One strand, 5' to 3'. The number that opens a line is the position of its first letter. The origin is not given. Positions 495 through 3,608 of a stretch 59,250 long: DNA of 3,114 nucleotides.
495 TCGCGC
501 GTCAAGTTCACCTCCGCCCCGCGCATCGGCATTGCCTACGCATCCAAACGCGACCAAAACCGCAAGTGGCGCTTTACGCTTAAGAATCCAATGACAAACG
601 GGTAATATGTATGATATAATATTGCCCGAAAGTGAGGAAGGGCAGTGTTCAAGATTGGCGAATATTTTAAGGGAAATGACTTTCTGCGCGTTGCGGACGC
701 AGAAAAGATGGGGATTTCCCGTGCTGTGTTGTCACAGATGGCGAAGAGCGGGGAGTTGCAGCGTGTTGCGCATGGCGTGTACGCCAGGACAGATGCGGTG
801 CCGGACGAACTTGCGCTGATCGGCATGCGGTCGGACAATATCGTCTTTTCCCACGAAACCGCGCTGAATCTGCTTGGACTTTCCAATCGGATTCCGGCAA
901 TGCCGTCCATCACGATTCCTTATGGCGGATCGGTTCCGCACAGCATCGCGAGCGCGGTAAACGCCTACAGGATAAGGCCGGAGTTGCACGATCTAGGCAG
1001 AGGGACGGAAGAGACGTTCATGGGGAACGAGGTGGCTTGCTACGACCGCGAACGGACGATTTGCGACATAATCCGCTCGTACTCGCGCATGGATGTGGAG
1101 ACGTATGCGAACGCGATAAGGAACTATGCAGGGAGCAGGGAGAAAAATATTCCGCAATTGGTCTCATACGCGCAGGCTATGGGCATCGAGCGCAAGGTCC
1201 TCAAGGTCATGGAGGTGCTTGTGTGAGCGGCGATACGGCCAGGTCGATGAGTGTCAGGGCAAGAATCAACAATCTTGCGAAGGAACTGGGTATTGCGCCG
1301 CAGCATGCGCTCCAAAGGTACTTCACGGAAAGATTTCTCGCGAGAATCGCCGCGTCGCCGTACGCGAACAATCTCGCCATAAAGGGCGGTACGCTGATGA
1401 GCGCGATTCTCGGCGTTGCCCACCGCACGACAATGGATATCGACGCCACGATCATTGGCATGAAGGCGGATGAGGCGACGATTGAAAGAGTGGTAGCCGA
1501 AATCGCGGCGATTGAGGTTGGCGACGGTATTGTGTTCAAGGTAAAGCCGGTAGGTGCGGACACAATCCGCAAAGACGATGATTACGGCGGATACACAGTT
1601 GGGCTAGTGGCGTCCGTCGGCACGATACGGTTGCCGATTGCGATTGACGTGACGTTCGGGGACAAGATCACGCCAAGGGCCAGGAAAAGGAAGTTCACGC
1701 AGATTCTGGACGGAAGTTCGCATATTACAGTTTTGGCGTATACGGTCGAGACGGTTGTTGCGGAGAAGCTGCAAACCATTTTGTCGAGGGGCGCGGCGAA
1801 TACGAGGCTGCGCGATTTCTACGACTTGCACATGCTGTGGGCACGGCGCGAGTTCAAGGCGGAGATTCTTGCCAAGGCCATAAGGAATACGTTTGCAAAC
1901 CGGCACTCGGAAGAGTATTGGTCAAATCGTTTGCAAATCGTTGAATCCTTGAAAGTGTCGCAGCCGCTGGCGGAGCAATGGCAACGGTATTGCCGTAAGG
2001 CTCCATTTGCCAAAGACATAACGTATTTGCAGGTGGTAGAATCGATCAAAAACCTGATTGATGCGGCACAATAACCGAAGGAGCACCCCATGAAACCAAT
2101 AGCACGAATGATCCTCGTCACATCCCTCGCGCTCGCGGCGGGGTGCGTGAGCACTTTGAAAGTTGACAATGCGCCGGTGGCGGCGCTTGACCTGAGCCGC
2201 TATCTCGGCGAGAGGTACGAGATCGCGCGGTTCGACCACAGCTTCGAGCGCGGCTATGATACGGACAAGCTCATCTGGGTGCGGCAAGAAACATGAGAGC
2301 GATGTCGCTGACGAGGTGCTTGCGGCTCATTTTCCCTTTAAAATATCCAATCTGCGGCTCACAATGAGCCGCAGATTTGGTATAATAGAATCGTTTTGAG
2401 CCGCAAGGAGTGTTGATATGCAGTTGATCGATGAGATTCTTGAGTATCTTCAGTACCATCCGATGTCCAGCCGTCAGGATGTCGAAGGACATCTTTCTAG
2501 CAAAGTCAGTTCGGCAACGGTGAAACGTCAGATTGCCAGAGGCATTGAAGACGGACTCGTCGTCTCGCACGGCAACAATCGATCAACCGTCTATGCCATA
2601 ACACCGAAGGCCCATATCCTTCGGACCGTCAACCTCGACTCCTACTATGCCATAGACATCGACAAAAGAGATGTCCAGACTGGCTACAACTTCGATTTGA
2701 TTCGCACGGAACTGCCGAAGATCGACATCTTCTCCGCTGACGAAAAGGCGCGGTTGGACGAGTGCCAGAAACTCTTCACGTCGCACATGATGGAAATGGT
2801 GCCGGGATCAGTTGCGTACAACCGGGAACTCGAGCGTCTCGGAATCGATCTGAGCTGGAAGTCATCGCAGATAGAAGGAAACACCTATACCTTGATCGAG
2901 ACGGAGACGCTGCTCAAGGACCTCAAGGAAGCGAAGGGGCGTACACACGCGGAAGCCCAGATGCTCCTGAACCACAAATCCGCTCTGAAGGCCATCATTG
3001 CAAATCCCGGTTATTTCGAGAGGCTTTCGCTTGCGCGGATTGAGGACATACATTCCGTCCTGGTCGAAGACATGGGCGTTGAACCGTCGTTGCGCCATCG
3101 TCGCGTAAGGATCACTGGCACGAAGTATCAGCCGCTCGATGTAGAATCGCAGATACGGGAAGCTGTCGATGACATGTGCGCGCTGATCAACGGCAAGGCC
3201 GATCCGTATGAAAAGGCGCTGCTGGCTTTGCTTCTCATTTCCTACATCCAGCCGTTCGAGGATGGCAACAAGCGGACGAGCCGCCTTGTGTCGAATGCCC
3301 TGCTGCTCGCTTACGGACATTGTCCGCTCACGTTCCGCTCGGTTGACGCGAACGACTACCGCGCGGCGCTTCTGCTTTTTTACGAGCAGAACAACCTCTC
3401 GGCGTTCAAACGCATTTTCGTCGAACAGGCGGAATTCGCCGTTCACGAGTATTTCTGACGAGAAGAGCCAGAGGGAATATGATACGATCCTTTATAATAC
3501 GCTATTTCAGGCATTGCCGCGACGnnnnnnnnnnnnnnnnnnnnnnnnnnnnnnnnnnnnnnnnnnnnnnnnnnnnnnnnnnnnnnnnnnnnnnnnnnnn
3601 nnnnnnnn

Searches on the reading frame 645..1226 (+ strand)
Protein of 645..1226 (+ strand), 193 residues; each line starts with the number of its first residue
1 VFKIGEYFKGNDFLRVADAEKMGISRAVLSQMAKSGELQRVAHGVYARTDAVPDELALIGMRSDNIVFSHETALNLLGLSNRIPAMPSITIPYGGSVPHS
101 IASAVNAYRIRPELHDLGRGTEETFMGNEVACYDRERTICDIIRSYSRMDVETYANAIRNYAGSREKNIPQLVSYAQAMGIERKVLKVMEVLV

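Call 22: search_protein_families(library=ncbifam, proteins=[window:645-1226:+], max_evalue=0.01)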
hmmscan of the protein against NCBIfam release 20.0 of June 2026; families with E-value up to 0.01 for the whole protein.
window:645-1226:+ (193 aa): 1 family
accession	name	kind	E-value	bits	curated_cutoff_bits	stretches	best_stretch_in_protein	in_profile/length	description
NF047376.1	TAA_AbiEi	equivalog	0.0013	18.5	150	1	8-59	21-72/172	type IV toxin-antitoxin system AbiEi family antitoxin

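Call 23: search_protein_families(library=padloc, proteins=[window:645-1226:+], max_evalue=0.01)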
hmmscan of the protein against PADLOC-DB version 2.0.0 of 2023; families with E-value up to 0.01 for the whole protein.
window:645-1226:+ (193 aa): 30 families (the best 25 are shown)
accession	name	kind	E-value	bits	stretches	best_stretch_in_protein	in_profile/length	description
PDLC02225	AbiEi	-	1.2e-60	202.7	1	3-193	9-195/198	AbiEi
PDLC02265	AbiEi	-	1.5e-30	104.4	1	5-193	8-198/198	AbiEi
PDLC02248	AbiEi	-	2.4e-27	93.9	1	11-191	15-196/198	AbiEi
PDLC02239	AbiEi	-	5.2e-23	79.8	1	15-192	13-193/195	AbiEi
PDLC02283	AbiEi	-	2.2e-22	77.8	1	9-185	15-193/201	AbiEi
PDLC02275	AbiEi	-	8.9e-20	69.5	1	11-191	10-182/184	AbiEi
PDLC02262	AbiEi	-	8.9e-18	62.6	1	3-193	17-206/206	AbiEi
PDLC02245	AbiEi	-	1.3e-17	62.1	1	10-193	9-194/194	AbiEi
PDLC02228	AbiEi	-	1.7e-17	61.4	1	13-97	40-128/216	AbiEi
PDLC02238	AbiEi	-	1.1e-16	59.1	1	25-190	14-176/180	AbiEi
PDLC02249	AbiEi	-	3.4e-14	51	1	14-176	19-173/184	AbiEi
PDLC02263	AbiEi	-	6.8e-14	50.3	1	18-192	68-244/244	AbiEi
PDLC02254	AbiEi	-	8.5e-14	49.7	1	13-182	17-187/197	AbiEi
PDLC02260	AbiEi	-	4.9e-13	47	1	13-94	17-102/131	AbiEi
PDLC02231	AbiEi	-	2.1e-11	42.1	1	17-56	24-63/280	AbiEi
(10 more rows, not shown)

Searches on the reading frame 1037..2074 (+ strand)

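Call 5: search_protein_families(library=pfam, proteins=[window:1037-2074:+], max_evalue=0.01)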
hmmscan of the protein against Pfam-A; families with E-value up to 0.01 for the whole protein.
window:1037-2074:+ (345 aa): 1 family
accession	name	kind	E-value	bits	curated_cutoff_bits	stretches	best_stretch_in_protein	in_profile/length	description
PF08843.17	AbiEii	-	1.7e-44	153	22.5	1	99-325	1-226/238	Nucleotidyl transferase AbiEii toxin, Type IV TA system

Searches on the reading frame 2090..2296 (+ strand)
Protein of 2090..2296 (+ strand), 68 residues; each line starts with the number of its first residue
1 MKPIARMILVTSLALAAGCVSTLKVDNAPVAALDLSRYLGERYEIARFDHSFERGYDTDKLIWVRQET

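Call 5: search_protein_families(library=pfam, proteins=[window:2090-2296:+], max_evalue=0.01)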
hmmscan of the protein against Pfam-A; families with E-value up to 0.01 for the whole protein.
window:2090-2296:+ (68 aa): 1 family
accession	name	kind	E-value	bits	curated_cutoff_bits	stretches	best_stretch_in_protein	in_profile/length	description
PF08212.18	Lipocalin_2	-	6.7e-05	23.3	24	1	33-56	1-24/146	Lipocalin-like domain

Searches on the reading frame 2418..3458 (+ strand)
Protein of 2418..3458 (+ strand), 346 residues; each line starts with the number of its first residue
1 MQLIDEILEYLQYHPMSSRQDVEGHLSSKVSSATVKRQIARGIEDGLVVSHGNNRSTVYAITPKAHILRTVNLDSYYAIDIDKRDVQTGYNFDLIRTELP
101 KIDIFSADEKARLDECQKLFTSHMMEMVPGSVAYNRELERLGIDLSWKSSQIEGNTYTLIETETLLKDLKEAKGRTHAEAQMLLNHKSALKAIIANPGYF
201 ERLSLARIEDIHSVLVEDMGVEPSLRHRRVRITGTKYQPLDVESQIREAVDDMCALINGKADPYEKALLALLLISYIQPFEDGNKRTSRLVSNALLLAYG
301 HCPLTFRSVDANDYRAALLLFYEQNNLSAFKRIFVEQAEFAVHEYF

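Call 5: search_protein_families(library=pfam, proteins=[window:2418-3458:+], max_evalue=0.01)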
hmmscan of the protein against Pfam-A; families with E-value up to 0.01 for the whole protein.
window:2418-3458:+ (346 aa): 1 family
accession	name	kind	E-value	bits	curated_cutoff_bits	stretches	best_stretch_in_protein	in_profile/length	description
PF02661.23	Fic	-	2.3e-14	54.4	24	1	203-296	2-93/93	Fic/DOC family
